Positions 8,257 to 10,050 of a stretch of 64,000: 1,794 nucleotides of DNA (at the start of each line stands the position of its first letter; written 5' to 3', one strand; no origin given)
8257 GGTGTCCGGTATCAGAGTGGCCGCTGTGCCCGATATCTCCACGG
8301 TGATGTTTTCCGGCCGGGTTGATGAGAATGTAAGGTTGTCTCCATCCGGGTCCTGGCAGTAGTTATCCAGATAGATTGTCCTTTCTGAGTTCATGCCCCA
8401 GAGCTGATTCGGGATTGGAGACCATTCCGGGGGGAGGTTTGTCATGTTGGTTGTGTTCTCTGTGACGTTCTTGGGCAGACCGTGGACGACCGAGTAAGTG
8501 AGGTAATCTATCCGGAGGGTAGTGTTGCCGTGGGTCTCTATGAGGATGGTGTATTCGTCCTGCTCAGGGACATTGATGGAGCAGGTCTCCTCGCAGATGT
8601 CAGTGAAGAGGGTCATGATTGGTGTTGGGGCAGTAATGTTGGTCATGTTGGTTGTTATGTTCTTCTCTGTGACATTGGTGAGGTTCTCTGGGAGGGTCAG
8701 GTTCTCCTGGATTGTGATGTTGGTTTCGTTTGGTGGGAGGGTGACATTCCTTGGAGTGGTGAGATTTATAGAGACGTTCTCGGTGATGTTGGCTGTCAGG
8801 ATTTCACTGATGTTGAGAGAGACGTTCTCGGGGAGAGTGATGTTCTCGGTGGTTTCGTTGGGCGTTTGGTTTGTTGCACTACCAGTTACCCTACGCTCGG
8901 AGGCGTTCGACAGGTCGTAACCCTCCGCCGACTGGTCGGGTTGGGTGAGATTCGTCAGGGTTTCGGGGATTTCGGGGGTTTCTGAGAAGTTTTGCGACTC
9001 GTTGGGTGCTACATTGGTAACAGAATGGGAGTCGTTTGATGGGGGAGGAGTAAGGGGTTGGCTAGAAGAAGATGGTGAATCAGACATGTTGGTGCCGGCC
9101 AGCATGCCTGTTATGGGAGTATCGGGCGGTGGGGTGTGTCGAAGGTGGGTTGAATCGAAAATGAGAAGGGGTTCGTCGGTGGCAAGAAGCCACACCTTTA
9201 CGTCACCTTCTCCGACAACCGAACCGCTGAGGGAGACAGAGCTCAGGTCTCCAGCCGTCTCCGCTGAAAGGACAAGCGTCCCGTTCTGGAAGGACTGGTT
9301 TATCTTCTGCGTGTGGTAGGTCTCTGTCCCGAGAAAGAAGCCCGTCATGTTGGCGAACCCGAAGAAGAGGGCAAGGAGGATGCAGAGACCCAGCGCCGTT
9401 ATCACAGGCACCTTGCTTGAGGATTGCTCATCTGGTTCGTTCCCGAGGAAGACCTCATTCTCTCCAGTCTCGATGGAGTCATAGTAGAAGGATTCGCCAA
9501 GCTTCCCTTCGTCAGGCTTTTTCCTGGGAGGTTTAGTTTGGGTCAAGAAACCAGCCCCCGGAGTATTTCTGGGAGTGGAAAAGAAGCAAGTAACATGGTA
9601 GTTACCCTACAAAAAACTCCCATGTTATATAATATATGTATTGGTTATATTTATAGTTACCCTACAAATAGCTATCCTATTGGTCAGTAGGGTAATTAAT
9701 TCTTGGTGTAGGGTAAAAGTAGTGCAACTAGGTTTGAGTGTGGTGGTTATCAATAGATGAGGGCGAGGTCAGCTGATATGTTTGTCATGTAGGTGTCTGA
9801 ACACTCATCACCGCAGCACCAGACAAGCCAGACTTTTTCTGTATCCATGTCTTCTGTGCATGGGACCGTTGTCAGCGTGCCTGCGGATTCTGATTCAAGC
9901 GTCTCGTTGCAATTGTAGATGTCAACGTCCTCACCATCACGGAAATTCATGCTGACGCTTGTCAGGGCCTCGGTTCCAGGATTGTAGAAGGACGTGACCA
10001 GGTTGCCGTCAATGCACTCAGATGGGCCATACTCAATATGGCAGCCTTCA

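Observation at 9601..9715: Four copies of a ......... motif (two direct, two inverted) in the promoter region of the giant surface-protein gene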

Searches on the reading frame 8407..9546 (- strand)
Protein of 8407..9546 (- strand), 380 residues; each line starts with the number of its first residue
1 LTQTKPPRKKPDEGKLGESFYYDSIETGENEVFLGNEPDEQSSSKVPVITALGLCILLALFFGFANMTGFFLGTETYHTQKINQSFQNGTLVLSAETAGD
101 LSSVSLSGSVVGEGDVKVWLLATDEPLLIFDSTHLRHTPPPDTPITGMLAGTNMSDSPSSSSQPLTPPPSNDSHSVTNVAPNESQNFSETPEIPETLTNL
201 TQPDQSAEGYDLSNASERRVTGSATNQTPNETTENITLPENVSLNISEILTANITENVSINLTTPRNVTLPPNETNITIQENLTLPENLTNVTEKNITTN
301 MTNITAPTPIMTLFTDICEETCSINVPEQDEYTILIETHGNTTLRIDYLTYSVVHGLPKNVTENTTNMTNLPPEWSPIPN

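Call 57: find_homologous_proteins(query=window:8407-9546:-, max_evalue=0.001)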
Query window:8407-9546:- (380 aa): 1 proteins with E <= 0.001 among 6464 candidates.
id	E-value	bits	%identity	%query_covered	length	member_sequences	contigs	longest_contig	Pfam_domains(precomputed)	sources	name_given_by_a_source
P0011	1.7e-5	42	32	76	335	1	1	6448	-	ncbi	ncbi:MAG: hypothetical protein V3V26_00985, partial [Candidatus Aenigmarchaeota archaeon]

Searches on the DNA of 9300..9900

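Call 65: search_rna_families(source=window, start=9300, end=9900, threshold=evalue, max_evalue=1)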
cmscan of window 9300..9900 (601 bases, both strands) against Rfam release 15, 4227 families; matches with E-value up to 1: 0.
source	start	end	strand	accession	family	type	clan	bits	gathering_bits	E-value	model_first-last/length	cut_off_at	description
